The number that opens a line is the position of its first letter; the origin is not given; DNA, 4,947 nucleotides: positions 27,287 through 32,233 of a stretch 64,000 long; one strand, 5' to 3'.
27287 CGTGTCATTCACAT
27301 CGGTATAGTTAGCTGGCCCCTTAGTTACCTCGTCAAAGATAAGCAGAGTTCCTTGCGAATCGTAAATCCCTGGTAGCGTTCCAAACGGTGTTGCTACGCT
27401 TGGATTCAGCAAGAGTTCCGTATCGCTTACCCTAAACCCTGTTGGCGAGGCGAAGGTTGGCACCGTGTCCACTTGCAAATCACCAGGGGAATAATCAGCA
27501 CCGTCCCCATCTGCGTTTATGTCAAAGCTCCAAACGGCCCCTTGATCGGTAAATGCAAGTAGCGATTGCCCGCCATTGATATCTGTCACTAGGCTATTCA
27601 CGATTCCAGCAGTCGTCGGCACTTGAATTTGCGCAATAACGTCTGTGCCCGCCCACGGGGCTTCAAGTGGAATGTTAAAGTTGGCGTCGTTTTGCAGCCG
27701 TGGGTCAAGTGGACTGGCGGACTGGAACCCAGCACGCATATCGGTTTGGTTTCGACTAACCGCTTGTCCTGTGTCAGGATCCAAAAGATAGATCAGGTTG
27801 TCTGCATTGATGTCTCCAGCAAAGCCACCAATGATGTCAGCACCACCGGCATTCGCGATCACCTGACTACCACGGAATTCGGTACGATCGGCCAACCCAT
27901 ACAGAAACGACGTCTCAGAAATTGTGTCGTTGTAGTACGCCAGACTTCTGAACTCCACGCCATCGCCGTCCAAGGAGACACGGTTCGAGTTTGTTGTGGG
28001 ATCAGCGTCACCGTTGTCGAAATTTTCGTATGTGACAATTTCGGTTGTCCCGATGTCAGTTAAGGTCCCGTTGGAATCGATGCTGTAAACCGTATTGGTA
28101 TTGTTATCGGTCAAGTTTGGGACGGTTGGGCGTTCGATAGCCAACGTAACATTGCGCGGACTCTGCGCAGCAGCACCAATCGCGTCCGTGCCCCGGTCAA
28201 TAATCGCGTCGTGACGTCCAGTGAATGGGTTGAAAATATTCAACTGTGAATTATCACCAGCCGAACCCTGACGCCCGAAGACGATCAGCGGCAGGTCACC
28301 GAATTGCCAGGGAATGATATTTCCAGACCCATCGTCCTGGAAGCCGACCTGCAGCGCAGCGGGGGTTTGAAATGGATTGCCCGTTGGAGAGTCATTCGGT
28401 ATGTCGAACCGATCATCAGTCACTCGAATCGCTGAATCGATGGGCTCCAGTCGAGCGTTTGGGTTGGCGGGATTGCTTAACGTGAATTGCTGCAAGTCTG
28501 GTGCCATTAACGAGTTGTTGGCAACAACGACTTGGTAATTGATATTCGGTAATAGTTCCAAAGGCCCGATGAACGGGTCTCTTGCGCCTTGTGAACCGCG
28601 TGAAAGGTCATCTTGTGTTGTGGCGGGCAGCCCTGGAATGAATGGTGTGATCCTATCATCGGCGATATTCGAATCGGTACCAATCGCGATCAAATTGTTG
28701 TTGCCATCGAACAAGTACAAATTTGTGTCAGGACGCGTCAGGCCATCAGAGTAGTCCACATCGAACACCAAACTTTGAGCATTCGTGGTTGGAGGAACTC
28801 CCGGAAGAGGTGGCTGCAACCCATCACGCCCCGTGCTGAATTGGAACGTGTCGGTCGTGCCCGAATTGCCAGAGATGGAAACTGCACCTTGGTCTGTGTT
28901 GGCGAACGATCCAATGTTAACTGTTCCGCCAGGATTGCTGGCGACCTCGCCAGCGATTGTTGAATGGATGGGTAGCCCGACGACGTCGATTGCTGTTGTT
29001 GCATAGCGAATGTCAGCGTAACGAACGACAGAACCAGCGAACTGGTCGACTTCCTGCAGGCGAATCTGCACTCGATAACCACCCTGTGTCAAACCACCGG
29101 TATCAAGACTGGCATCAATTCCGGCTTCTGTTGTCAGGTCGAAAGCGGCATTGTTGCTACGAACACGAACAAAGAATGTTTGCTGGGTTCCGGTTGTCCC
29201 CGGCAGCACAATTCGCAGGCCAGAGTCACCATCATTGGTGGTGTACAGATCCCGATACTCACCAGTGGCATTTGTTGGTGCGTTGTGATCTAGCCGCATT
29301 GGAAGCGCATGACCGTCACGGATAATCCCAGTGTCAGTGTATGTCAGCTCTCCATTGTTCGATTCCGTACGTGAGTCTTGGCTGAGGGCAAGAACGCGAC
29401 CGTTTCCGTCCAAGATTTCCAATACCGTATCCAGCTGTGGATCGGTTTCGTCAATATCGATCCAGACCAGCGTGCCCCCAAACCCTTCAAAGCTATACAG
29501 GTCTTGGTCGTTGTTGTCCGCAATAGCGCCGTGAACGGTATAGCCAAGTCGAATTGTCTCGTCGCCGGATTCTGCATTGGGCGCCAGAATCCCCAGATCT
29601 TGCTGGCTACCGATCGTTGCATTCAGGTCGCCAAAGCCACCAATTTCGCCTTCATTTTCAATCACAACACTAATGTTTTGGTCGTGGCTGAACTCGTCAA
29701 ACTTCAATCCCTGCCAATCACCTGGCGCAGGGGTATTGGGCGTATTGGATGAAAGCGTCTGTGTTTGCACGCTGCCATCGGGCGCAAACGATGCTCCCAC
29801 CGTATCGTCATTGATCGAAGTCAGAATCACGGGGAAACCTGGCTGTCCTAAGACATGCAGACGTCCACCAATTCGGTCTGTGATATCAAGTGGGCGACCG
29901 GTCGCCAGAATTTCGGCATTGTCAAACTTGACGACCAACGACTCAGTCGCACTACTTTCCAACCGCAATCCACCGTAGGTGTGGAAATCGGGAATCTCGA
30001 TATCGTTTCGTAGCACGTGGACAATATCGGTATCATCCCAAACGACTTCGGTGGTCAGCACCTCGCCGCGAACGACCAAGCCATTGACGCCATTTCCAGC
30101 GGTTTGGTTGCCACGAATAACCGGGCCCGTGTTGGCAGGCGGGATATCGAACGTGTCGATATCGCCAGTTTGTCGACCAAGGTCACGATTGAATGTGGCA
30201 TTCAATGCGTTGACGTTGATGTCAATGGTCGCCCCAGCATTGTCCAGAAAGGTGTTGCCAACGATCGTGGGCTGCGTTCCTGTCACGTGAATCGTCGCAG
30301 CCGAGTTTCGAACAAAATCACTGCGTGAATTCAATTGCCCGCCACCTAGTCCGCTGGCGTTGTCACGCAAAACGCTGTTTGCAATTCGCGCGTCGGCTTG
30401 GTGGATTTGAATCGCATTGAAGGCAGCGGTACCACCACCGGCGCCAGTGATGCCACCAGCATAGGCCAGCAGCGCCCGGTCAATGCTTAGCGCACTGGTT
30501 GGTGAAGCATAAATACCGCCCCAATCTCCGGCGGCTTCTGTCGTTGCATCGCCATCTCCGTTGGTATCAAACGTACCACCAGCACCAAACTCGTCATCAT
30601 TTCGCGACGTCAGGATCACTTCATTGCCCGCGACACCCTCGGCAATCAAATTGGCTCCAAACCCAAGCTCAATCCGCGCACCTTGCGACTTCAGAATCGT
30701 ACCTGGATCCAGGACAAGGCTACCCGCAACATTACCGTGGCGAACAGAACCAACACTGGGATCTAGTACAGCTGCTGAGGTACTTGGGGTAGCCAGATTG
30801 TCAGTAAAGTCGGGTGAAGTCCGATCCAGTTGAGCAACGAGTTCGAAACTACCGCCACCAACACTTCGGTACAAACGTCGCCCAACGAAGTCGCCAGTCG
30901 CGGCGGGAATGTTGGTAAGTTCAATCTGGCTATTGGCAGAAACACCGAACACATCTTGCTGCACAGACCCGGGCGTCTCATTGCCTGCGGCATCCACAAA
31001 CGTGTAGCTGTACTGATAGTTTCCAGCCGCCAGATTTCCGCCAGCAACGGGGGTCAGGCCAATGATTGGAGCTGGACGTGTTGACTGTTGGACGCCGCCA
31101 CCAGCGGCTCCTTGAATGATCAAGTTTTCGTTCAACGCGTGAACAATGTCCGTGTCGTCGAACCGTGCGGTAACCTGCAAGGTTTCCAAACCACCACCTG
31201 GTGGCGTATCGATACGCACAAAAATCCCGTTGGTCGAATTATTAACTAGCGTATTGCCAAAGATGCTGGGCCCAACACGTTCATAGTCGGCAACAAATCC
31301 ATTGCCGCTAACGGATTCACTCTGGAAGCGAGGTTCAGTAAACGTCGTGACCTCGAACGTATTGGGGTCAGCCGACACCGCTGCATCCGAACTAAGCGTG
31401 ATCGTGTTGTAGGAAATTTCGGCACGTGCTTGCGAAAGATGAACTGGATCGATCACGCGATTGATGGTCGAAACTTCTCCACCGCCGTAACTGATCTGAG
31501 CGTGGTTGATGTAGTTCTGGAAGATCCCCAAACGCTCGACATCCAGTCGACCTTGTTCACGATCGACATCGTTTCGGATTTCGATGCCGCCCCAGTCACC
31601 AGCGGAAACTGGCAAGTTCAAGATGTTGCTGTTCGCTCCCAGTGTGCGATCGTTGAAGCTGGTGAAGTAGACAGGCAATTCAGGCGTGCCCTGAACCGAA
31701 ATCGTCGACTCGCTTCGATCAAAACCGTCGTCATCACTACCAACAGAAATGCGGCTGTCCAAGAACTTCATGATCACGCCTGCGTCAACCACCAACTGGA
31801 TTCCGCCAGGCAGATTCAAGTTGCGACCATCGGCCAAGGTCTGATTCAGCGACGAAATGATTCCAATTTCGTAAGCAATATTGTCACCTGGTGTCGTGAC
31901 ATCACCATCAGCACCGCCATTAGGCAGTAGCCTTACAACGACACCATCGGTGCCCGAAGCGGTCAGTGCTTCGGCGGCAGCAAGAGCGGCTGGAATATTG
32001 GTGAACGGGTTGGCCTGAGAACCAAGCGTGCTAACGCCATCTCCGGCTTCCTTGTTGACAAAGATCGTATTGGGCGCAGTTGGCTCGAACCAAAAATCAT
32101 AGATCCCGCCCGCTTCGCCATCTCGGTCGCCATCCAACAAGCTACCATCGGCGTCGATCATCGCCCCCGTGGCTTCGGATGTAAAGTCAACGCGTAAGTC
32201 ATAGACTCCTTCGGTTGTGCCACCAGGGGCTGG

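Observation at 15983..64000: Tandem array of at least three giant paralogous surface proteins built on one scaffold with swappable loop slots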

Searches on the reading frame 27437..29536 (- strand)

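Call 68: search_protein_families(library=pfam, proteins=[window:27437-29536:-], max_evalue=0.05)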
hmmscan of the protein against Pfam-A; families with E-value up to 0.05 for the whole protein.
window:27437-29536:- (700 aa): 1 family
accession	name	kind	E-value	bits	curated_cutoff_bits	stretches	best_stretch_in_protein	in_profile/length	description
PF04151.21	PPC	-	0.012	16.9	25.9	1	10-64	1-54/70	Bacterial pre-peptidase C-terminal domain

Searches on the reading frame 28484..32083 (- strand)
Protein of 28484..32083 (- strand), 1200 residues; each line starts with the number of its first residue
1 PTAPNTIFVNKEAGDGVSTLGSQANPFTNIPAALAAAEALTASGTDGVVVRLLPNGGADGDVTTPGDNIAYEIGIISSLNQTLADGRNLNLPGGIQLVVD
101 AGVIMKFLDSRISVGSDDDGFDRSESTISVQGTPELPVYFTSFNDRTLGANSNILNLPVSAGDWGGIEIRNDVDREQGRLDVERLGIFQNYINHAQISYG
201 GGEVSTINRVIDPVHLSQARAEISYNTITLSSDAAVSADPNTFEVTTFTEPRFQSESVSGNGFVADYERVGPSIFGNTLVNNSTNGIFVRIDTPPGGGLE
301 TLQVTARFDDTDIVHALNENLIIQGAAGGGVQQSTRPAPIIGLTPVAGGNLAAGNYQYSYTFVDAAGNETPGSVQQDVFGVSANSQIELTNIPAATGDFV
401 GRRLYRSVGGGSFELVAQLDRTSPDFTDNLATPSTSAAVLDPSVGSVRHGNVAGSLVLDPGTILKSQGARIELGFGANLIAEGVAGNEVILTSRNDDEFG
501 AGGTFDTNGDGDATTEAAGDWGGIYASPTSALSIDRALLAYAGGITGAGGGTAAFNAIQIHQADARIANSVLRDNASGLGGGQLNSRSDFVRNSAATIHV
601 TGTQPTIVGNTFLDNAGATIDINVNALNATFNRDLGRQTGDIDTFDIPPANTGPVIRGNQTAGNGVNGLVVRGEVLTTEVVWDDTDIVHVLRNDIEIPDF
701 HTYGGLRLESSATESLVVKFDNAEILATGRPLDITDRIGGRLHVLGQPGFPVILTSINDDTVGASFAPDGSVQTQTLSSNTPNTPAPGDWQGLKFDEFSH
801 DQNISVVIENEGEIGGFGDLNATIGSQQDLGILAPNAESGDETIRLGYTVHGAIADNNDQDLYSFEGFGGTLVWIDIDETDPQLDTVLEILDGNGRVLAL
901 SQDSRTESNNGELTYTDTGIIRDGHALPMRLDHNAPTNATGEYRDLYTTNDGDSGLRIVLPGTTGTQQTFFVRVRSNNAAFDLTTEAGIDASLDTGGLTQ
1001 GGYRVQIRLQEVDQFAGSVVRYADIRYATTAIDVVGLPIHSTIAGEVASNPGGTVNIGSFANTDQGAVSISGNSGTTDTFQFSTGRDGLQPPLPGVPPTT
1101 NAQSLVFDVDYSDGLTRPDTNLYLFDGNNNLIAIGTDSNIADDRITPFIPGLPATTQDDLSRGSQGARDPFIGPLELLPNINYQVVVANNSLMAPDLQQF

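Call 41: search_protein_representatives(protein=window:28484-32083:-)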
Query: 1200 residues. Proteins with E-value up to 0.001 (for the whole library): 2927; up to 1e-10: 1740; up to 1e-30: 921. The best 150 are listed.
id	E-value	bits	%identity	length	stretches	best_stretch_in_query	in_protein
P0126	0.0e+00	1741.2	64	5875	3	1-1200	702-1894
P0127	0.0e+00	1653.7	64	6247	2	1-1200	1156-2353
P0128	0.0e+00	1620.6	66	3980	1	49-1200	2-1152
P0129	0.0e+00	1510.7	64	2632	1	6-1200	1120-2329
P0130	0.0e+00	1509.4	63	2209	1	19-1200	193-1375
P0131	0.0e+00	1348.9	58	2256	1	3-1200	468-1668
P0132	0.0e+00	1322.2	57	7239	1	4-1200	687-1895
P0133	0.0e+00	1310.6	56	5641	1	1-1200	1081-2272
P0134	0.0e+00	1199.8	57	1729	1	131-1200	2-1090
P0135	0.0e+00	1175.9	73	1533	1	469-1200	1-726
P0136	0.0e+00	1035.5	51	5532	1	5-1194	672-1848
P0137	0.0e+00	1017.6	49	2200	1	2-1200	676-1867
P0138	2.5e-297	1005.8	45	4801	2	3-1200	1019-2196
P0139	5.1e-293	991.5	50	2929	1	5-1200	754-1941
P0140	3.1e-290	982.3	47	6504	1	6-1200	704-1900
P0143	1.8e-287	973.2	49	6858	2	5-1199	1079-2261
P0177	3.3e-265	899.4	48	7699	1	56-1200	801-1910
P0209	8.6e-246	835.1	43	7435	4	324-1049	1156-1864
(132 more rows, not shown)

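Call 100: list_cluster_members(proteins=[P0143, P0126, P0127, P0132, P0133, P0209, P0177])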
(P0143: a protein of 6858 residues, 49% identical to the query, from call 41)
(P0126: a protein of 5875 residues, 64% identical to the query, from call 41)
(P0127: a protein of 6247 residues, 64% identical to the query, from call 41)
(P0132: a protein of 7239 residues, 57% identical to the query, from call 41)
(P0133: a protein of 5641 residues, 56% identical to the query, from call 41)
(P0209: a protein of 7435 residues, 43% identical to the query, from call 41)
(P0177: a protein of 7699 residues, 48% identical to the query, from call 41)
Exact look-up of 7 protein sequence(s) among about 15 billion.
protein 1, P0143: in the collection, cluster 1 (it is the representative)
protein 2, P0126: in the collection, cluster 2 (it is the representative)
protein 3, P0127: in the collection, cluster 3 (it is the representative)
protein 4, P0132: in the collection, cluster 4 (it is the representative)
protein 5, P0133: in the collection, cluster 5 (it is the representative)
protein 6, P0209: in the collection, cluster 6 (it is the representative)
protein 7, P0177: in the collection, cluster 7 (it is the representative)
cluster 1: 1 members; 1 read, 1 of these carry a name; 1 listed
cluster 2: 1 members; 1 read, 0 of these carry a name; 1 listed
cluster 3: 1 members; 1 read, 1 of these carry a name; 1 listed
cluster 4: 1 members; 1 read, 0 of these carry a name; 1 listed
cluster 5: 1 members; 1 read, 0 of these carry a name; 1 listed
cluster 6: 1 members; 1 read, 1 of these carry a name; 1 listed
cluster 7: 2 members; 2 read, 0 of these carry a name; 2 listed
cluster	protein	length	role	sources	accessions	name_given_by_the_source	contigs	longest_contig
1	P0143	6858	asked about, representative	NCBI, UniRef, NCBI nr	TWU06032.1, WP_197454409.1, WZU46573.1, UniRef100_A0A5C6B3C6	tandem-95 repeat protein [Stieleria varia] | Matrixin n=1 Tax=Stieleria varia TaxID=2528005 RepID=A0A5C6B3C6_9BACT | Ig-like domain-containing protein [Stieleria varia]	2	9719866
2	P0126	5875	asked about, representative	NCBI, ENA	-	-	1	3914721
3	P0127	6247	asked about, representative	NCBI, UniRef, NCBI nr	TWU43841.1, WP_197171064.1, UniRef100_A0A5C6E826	hypothetical protein Q31b_13730 [Novipirellula aureliae] | Cadherin domain-containing protein n=1 Tax=Novipirellula aureliae TaxID=2527966 ... | DVUA0089 family protein [Novipirellula aureliae]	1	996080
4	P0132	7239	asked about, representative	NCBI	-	-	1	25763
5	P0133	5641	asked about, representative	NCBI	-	-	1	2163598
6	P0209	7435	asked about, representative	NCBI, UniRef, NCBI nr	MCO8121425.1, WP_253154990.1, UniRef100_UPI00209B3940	tandem-95 repeat protein [Stieleria sp. TO1_6] | tandem-95 repeat protein n=1 Tax=Stieleria tagensis TaxID=2956795 RepID=UPI00209B3940 | tandem-95 repeat protein [Stieleria tagensis]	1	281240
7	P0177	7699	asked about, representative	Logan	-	-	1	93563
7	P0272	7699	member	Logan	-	-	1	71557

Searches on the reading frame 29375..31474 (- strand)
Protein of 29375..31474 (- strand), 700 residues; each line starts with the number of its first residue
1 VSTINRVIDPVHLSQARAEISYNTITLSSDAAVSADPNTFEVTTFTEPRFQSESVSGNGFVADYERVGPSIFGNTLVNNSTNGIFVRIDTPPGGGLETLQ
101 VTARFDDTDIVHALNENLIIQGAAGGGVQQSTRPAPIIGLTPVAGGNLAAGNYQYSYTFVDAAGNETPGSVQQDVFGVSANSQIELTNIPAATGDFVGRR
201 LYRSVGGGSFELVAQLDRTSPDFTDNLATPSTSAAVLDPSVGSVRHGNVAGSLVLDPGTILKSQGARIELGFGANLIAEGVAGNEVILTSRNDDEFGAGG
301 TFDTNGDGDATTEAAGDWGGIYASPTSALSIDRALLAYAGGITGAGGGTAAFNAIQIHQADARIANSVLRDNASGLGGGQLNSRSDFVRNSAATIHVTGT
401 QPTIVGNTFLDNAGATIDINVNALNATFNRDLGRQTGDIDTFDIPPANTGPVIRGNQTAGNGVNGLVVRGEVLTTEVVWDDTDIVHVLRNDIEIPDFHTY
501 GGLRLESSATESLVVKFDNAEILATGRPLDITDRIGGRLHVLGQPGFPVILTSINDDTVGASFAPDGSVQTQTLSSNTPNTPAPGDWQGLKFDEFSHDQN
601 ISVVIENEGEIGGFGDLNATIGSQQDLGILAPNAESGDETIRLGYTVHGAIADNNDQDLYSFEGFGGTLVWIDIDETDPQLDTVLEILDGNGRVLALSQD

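Call 68: search_protein_families(library=pfam, proteins=[window:29375-31474:-], max_evalue=0.05)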
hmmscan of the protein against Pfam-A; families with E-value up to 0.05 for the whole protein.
window:29375-31474:- (700 aa): 1 family
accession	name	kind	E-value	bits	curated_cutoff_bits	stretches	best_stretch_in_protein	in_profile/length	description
PF13229.12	Beta_helix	-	0.00094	19.3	25.9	0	350-429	44-130/158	Right handed beta helix region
